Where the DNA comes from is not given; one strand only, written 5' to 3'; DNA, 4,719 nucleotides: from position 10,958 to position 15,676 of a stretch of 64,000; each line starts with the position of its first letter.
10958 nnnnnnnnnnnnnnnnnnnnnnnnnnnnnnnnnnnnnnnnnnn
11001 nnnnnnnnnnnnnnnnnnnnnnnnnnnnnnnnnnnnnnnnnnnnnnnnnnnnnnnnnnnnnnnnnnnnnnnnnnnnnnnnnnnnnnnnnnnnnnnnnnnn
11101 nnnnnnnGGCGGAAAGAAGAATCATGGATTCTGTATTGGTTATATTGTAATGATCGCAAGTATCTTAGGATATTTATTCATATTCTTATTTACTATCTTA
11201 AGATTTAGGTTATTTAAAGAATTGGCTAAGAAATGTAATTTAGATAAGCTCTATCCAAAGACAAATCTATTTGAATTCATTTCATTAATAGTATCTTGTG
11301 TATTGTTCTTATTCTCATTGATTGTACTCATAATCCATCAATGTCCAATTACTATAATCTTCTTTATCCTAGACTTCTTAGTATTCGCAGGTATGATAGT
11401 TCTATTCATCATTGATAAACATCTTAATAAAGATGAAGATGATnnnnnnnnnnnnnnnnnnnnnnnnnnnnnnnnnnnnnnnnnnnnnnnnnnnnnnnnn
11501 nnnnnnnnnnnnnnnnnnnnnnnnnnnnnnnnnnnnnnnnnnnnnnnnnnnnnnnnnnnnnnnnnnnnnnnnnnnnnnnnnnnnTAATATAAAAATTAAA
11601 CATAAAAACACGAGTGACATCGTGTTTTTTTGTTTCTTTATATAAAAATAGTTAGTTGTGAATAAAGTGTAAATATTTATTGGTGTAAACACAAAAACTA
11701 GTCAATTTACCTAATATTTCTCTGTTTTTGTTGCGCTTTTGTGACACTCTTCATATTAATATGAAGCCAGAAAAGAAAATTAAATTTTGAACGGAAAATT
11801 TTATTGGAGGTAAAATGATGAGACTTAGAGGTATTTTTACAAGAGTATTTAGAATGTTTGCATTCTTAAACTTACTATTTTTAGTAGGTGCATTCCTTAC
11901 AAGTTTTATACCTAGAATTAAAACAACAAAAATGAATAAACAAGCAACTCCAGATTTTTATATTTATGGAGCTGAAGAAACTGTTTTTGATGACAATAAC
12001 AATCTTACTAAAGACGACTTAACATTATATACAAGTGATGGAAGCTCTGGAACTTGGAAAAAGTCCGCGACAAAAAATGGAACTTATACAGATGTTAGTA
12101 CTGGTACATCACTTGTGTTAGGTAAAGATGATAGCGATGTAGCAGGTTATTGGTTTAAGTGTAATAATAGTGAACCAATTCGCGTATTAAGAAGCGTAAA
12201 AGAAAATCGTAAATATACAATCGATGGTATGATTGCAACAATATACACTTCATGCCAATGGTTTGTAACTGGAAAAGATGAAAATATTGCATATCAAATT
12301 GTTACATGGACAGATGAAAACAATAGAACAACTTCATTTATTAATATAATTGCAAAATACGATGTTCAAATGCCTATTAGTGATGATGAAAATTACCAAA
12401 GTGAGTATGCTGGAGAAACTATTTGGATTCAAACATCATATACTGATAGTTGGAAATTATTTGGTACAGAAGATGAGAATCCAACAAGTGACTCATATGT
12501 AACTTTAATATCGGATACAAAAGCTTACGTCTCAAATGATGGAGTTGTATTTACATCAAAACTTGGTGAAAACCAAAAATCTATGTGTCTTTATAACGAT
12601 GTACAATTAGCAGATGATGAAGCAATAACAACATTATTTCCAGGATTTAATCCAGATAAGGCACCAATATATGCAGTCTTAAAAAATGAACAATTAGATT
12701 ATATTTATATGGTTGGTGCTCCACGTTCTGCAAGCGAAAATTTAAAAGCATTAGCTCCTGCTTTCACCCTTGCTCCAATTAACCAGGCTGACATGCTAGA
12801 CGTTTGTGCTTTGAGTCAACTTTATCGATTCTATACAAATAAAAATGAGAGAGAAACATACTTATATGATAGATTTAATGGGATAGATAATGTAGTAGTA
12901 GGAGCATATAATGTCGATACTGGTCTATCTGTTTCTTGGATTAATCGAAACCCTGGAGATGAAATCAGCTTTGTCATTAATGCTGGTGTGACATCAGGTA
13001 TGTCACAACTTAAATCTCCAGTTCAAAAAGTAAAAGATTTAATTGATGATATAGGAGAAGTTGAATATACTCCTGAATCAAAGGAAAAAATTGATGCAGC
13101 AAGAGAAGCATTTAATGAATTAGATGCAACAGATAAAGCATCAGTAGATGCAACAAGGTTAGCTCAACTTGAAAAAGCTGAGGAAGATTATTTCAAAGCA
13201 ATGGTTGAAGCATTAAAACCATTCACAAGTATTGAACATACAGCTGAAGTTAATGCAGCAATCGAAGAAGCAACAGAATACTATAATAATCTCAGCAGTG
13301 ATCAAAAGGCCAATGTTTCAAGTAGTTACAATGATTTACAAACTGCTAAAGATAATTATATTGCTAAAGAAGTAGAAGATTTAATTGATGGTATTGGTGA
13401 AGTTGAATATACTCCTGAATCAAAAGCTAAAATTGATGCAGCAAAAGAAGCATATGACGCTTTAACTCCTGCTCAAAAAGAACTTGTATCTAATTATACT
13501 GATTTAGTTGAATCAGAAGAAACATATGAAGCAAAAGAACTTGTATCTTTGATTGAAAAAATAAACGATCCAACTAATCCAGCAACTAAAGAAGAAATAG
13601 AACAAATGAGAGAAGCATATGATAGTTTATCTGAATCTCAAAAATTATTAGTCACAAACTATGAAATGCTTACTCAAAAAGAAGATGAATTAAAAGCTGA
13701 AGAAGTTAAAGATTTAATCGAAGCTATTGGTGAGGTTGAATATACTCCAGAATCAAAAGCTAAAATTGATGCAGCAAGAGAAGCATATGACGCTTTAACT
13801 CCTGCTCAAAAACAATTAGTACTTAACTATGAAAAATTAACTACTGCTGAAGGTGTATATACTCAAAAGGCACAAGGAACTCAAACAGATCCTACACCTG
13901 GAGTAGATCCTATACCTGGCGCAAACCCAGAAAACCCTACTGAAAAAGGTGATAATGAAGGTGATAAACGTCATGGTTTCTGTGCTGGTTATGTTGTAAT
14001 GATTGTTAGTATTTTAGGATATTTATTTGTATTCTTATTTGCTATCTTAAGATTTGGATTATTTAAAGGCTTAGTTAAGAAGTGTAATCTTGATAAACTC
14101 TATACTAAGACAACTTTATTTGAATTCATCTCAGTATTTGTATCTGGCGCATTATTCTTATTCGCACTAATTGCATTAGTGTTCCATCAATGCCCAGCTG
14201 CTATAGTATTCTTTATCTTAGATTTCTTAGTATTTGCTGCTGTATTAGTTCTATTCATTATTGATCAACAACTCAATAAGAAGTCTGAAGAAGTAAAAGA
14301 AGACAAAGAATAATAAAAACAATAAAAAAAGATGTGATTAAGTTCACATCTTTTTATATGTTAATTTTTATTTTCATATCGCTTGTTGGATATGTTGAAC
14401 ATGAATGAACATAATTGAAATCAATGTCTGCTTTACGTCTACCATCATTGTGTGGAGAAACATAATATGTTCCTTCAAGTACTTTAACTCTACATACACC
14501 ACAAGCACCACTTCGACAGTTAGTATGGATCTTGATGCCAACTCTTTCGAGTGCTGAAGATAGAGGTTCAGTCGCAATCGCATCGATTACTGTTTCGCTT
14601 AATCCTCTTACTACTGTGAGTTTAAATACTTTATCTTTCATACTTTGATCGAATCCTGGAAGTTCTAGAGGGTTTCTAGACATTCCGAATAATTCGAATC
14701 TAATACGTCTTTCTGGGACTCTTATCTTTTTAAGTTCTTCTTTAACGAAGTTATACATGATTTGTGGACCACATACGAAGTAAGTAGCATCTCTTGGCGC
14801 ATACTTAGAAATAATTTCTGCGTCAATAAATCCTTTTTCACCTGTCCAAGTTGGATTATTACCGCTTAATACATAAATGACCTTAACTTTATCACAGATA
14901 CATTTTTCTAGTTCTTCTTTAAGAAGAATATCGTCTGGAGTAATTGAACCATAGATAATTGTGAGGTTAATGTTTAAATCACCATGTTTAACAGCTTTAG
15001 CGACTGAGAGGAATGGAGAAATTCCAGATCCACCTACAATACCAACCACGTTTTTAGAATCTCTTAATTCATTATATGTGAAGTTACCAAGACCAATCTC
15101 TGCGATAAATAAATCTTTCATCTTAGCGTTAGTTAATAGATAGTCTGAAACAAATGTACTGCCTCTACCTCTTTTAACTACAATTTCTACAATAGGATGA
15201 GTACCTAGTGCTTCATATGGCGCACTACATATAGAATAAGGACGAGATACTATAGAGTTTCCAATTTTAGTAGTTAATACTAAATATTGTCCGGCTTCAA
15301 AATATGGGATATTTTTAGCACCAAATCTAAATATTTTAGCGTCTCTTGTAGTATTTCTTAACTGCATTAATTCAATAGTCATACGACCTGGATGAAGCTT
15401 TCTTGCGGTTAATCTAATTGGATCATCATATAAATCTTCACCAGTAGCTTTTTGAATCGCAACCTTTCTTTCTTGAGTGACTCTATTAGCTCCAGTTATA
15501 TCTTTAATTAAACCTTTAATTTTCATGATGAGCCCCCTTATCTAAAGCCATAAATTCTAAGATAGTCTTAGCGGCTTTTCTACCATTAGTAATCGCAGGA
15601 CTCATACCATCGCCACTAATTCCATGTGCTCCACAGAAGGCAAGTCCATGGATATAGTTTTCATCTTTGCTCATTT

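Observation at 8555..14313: Tandem pair of mosaic, doubly membrane-anchored giant surface proteins (candidate variable surface-protein locus)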

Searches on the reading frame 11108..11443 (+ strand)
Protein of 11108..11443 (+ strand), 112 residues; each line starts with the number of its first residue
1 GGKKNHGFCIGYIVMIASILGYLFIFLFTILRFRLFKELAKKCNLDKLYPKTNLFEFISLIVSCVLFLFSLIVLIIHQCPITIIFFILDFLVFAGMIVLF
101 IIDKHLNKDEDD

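Call 76: find_homologous_proteins(query=A9, max_evalue=0.01)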
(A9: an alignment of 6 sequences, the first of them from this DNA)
Query A9 (6 sequences) (112 aa, profile of the alignment): 4 proteins with E <= 0.01 among 8000 candidates.
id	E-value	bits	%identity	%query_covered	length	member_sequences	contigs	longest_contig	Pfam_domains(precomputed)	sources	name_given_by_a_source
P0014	1.1e-32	131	45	92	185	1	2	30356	-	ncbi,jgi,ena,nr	ncbi:MAG: MFS transporter [Clostridiales bacterium]|nr:MFS transporter [Clostridiales bacterium]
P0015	2.4e-27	113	43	77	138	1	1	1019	-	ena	-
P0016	1.2e-21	95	47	59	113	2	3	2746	-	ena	-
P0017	2.9e-21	94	47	59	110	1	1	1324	-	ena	-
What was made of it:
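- On Unnamed HGFC three-helix anchor cassette: The profile finds P0014-P0017 (E 1e-21 to 1e-32, call 76).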

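Call 79: find_encoding_contigs(protein=P0014, flank=8000, max_places=3)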
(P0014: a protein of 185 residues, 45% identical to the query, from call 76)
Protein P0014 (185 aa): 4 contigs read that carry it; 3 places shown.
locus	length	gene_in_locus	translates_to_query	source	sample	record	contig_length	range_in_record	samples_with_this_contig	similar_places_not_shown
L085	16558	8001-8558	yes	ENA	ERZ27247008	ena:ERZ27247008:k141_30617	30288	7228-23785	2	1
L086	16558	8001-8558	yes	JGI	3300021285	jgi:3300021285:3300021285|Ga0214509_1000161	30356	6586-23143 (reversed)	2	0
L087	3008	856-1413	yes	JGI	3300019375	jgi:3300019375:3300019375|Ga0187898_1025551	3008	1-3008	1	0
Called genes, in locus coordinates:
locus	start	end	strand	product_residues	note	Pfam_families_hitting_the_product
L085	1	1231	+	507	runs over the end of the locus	PF13347:MFS_2, PF07690:MFS_1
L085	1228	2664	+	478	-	PF22052:DUF6937, PF22053:DUF6938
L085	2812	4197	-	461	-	PF28494:GlyRS_ins_1 (faint), PF00587:tRNA-synt_2b, PF03129:HGTP_anticodon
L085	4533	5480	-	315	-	PF07804:HipA_C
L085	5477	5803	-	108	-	PF13657:Couple_hipA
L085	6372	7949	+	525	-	-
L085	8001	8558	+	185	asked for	-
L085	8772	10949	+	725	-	-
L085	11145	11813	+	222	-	PF12822:ECF_trnsprt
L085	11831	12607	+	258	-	PF03309:Pan_kinase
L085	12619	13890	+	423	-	PF03447:NAD_binding_3, PF00742:Homoserine_dh, PF01842:ACT, PF13291:ACT_4 (faint)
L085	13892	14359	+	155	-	-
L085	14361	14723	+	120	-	-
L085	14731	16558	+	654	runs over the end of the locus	PF00270:DEAD (faint), PF04851:ResIII, PF17757:UvrB_inter, PF27431:UvrB_3rd, PF00271:Helicase_C, PF12344:UvrB, PF02151:UVR (weak)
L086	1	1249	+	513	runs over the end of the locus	PF13347:MFS_2, PF07690:MFS_1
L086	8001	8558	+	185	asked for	-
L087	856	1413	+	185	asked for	-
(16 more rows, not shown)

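Call 101: search_protein_families(library=pfam, proteins=[L085:6372-7949:+, L085:8772-10949:+], max_evalue=0.01)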
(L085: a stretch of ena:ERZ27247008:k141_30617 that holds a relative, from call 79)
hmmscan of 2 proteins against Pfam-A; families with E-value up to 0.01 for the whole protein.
L085:6372-7949:+ (525 aa): 1 family
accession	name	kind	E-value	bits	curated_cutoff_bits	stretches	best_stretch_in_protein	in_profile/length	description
PF05887.16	Trypan_PARP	-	0.00035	21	100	1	427-457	67-103/134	Procyclic acidic repetitive protein (PARP)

L085:8772-10949:+ (725 aa): 1 family
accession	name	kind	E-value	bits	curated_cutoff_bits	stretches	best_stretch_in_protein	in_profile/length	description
PF07581.17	Glug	-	1.6e-06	28.5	20.5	1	252-276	3-28/28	The GLUG motif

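Call 102: find_related_loci(query=A9, collection=viral_contigs, flank=8000)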
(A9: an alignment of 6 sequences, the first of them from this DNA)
Query A9 (112 aa) in viral_contigs; peptide patterns used: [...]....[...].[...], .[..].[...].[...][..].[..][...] (x = any residue, [..] = any of these).
185 stretches matched a pattern, but none encodes a relative of the query by tblastn (E <= 1e-3).

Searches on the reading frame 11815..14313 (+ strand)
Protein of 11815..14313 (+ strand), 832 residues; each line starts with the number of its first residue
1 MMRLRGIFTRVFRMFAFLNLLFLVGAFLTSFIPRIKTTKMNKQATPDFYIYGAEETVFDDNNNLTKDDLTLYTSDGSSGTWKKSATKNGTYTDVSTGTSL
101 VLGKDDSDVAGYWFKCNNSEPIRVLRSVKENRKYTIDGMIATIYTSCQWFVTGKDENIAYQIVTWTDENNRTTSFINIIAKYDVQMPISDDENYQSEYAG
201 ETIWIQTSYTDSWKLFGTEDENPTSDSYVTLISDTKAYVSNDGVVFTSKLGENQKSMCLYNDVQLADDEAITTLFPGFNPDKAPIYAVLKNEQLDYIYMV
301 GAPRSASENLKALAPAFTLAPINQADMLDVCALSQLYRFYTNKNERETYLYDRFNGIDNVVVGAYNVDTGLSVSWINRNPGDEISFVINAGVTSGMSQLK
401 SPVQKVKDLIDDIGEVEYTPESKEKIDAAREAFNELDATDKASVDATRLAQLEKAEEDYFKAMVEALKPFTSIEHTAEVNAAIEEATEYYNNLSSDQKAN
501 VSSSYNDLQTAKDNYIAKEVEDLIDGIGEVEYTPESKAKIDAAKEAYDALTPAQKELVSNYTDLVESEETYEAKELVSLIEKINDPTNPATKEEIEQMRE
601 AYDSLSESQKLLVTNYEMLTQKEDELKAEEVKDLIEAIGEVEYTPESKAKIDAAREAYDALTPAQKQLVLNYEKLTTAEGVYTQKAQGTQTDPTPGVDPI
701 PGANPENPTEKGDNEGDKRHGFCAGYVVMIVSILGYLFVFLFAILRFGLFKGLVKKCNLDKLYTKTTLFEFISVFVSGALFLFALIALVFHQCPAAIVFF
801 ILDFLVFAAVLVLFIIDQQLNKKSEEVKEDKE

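Call 3: search_protein_families(library=pfam, proteins=[window:11815-14313:+], max_evalue=1)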
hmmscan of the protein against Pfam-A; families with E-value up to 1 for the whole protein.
window:11815-14313:+ (832 aa): 10 families
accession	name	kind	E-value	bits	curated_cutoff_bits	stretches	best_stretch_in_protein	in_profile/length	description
PF11304.13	DUF3106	-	1.7e-05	25.7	24.3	2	533-610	23-99/104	Protein of unknown function (DUF3106)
PF17100.10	NACHT_N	-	0.0013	19.1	30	0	545-592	6-53/220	N-terminal domain of NWD NACHT-NTPase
PF13376.11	OmdA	-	0.022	15.2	25.6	0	541-572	16-47/60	Bacteriocin-protection, YdeI or OmpD-Associated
PF18824.6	LPD11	-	0.035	14.6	27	0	591-610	34-53/69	Large polyvalent protein-associated domain 11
PF04829.18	PT-VENN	-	0.11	13.1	20.3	0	660-676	3-19/52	Pre-toxin domain with VENN motif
PF07813.17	LTXXQ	-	0.15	13.2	24.3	0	589-667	17-94/100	LTXXQ motif family protein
PF13720.11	Acetyltransf_11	-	0.25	12.2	24.5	0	591-638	29-74/82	Udp N-acetylglucosamine O-acyltransferase; Domain 2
PF07544.18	Med9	-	0.31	11.5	26.9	0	396-425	28-57/80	RNA polymerase II transcription mediator complex subunit 9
PF05377.16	FlaC_arch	-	0.42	11.5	27.8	0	591-622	19-50/55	Flagella accessory protein C (FlaC)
PF17150.9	CHASE6_C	-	0.76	10.8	27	0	416-449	30-63/80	C-terminal domain of two-partite extracellular sensor domain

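Call 4: search_protein_families(library=ncbifam, proteins=[window:11815-14313:+], max_evalue=1)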
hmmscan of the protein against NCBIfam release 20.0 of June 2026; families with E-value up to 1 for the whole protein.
window:11815-14313:+ (832 aa): 5 families
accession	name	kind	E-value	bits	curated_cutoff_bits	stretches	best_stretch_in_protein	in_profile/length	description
NF047447.1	Lepto_OmpL37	subfamily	0.013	14.9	150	0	544-592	57-105/228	adhesin OmpL37 family surface protein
NF047569.1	LIC10421_LIC12816_fam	subfamily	0.071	13.2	100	1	549-605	41-97/111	LIC10421/LIC12816 family protein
NF053530.1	T3SS_pilin_HrpA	equivalog_domain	0.078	13.3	34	1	391-461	21-91/118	type III secretion system major pilin HrpA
NF005894.0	PRK07857.1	equivalog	0.083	12.8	73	0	416-444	20-48/106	chorismate mutase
NF007257.0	PRK09706.1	subfamily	0.47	10.3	101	0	544-584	79-119/135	transcriptional repressor DicA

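Call 17: find_encoding_contigs(protein=window:11818-14310:+, flank=10000, max_places=10)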
Protein window:11818-14310:+ (831 aa): 1 contig read that carries it; 1 place shown.
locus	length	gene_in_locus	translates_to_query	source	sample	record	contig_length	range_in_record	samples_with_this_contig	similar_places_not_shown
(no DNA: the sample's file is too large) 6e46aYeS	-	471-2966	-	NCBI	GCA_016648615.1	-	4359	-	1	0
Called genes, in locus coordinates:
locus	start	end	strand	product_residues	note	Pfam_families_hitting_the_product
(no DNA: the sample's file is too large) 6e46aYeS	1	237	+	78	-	?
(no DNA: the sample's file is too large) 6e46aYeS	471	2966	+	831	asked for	PF11304:DUF3106 (faint)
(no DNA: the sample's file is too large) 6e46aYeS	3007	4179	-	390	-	PF00175:NAD_binding_1, PF00111:Fer2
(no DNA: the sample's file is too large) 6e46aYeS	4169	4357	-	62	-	?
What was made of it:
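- ORF B is 100% identical in a second assembly (call 17).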

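Call 82: predict_structure(alignment_id=A7)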
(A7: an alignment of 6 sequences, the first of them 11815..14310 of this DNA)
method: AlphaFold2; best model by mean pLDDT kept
length: 832 residues; sequences in the alignment: 6
mean_pLDDT: 76.2   pTM: 0.55
mean pLDDT of the five models: 76.2, 76.2, 76.2, 75.1, 72.0
residues with pLDDT >= 90: 173; 70-90: 436; 50-70: 135; < 50: 88
segments of 3 or more residues with pLDDT < 50: 1-11, 16-21, 27-45, 688-723, 822-832
pLDDT, mean of each block of 10 residues (from residue 1): 37 48 50 35 57 87 85 90 91 92 72 89 84 74 74 89 82 85 71 61 82 82 63 79 89 86 80 79 86 89 84 91 85 70 63 77 78 88 92 88 89 90 92 91 89 95 83 67 90 92 91 86 90 90 93 89 91 86 74 84 84 82 83 81 75 85 79 78 54 33 35 33 55 70 61 60 67 76 73 64 74 64 36 30
secondary structure, 60 per line:
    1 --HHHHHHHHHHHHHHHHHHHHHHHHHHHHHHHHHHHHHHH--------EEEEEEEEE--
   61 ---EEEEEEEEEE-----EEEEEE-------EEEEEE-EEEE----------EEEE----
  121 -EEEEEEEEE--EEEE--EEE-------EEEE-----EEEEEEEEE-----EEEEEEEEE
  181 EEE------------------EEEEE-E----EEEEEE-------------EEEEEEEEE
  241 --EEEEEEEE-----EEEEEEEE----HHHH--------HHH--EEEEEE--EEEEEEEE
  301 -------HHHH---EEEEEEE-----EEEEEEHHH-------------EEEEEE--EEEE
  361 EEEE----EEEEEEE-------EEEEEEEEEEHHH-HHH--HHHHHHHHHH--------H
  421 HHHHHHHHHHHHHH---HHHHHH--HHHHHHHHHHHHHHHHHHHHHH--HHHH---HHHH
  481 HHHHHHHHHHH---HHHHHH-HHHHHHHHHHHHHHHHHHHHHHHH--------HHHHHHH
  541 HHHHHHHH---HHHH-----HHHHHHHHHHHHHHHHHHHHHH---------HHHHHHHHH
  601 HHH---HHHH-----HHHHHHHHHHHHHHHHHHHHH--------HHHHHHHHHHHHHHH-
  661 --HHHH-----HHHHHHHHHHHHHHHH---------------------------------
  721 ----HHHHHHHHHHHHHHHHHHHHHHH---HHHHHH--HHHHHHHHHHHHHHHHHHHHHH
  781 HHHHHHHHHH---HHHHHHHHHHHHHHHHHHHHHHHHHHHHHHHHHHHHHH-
elements in order (helices of 4 or more, strands of 3 or more residues): H3-41 E50-58 E64-73 E79-84 E92-97 E99-102 E113-116 E122-130 E133-136 E139-141 E149-152 E158-166 E172-183 E202-206 E213-218 E232-240 E243-250 E256-263 H268-271 E285-290 E293-300 H308-311 E315-321 E327-332 E349-354 E357-364 E369-375 E383-392 H402-411 H420-434 H438-443 H446-467 H470-473 H477-491 H495-500 H502-525 H534-548 H552-555 H561-582 H592-603 H607-610 H616-636 H645-659 H663-666 H672-687 H725-747 H751-756 H759-790 H794-831
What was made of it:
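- Checked: The AlphaFold model of B has three C-terminal helices (call 82).
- Rod-like helical stalk (call 82).
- Tried and rejected: The model gives the N-terminal helix pLDDT below 50 (call 82).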

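Call 85: fold_search(model_id=the predicted structure, library=pdb)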
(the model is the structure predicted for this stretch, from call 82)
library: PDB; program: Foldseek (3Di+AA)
matches with E <= 10: 656; with E <= 0.001: 9
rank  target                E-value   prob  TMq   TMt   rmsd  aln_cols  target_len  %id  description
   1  8rfe_A                2.1e-04  0.96  0.12  0.05  19.5       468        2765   10  CgsiGP2 sample in nanodisc (released 2024-03-20)
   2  8rf9                  2.6e-04  0.94  0.12  0.05  19.8       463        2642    9  CgsiGP1 sample in nanodisc (released 2024-03-20)
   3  2wvz_B                3.3e-04  1.00  0.13  0.14  15.2       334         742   10  Structure of the Family GH92 Inverting Mannosidase BT3990 from Bacteroides thetaiotaomicron VPI-5482 (released 2009-12-29)
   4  2wvz_A                4.0e-04  1.00  0.12  0.14  16.8       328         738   11  Structure of the Family GH92 Inverting Mannosidase BT3990 from Bacteroides thetaiotaomicron VPI-5482 (released 2009-12-29)
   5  2wzs_F                5.3e-04  1.00  0.13  0.14  17.2       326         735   11  Structure of the Family GH92 Inverting Mannosidase BT3990 from Bacteroides thetaiotaomicron VPI-5482 in complex with M (released 2009-12-29)
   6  2wvx_A                7.1e-04  1.00  0.13  0.14  17.3       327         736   11  Structure of the Family GH92 Inverting Mannosidase BT3990 from Bacteroides thetaiotaomicron VPI-5482 (released 2009-11-03)
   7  7tbk_A2               7.1e-04  0.57  0.13  0.10  26.7       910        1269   11  Composite structure of the dilated human nuclear pore complex (NPC) symmetric core generated with a 37A in situ cryo- (released 2022-06-15)
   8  2wvx_B                7.8e-04  1.00  0.13  0.15  16.7       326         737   11  Structure of the Family GH92 Inverting Mannosidase BT3990 from Bacteroides thetaiotaomicron VPI-5482 (released 2009-11-03)
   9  7wkk_d                9.0e-04  0.44  0.11  0.09  22.2       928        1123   10  Cryo-EM structure of the IR subunit from X. laevis NPC (released 2022-03-30)
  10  2wvz_C                1.0e-03  0.99  0.13  0.15  15.6       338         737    9  Structure of the Family GH92 Inverting Mannosidase BT3990 from Bacteroides thetaiotaomicron VPI-5482 (released 2009-12-29)
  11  6f91_F                1.5e-03  0.77  0.14  0.15  25.9       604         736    9  Structure of the family GH92 alpha-mannosidase BT3965 from Bacteroides thetaiotaomicron (released 2018-05-02)
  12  6f91_H                1.5e-03  0.77  0.12  0.13  25.4       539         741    9  Structure of the family GH92 alpha-mannosidase BT3965 from Bacteroides thetaiotaomicron (released 2018-05-02)
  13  6f91_D                1.7e-03  0.77  0.14  0.15  25.5       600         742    9  Structure of the family GH92 alpha-mannosidase BT3965 from Bacteroides thetaiotaomicron (released 2018-05-02)
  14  6f91_G                1.7e-03  0.77  0.12  0.13  25.2       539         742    9  Structure of the family GH92 alpha-mannosidase BT3965 from Bacteroides thetaiotaomicron (released 2018-05-02)
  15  6f91_C                1.9e-03  0.75  0.12  0.13  25.1       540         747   10  Structure of the family GH92 alpha-mannosidase BT3965 from Bacteroides thetaiotaomicron (released 2018-05-02)
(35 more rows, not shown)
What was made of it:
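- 11926..13008 (+): ORF B head domain (aa 38-398). The model of B gives the same Foldseek hits as the model of A (calls 82, 85).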

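Call 98: search_protein_families(library=phrogs, proteins=[window:11815-14313:+], max_evalue=0.01)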
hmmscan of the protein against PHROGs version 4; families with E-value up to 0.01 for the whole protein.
window:11815-14313:+ (832 aa): 1 family
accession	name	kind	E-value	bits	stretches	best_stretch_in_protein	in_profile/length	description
phrog_22506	-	unknown function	1.5e-06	29.3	0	617-649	36-68/98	-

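Call 99: search_protein_families(library=padloc, proteins=[window:11815-14313:+], max_evalue=0.01)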
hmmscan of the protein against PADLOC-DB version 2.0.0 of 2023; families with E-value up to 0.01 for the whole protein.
window:11815-14313:+ (832 aa): 1 family
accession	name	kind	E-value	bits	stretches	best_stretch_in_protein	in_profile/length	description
PDLC03859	LmuB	-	0.0043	14.3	1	421-687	218-480/611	-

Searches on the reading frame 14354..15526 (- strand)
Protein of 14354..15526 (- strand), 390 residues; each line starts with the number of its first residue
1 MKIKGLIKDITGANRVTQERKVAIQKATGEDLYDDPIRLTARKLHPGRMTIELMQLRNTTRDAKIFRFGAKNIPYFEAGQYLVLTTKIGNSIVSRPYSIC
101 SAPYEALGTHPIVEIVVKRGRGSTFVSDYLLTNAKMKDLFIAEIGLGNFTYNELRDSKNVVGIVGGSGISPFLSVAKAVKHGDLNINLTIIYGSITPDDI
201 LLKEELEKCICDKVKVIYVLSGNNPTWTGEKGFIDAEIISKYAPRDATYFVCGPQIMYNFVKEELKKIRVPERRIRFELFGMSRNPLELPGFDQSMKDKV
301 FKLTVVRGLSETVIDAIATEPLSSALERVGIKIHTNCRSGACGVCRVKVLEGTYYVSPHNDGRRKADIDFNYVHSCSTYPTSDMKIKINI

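Call 86: search_protein_families(library=pfam, proteins=[window:14354-15526:-], max_evalue=0.001)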
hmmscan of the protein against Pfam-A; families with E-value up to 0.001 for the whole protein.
window:14354-15526:- (390 aa): 3 families
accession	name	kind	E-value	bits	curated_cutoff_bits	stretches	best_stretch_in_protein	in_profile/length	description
PF00175.26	NAD_binding_1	-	2.6e-17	63.9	22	1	163-262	2-108/109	Oxidoreductase NAD-binding domain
PF00111.32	Fer2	-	1.6e-12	47.6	21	1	313-381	9-77/77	2Fe-2S iron-sulfur cluster binding domain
PF00970.30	FAD_binding_6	-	5.4e-05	23.9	21.1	1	52-151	3-99/99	Oxidoreductase FAD-binding domain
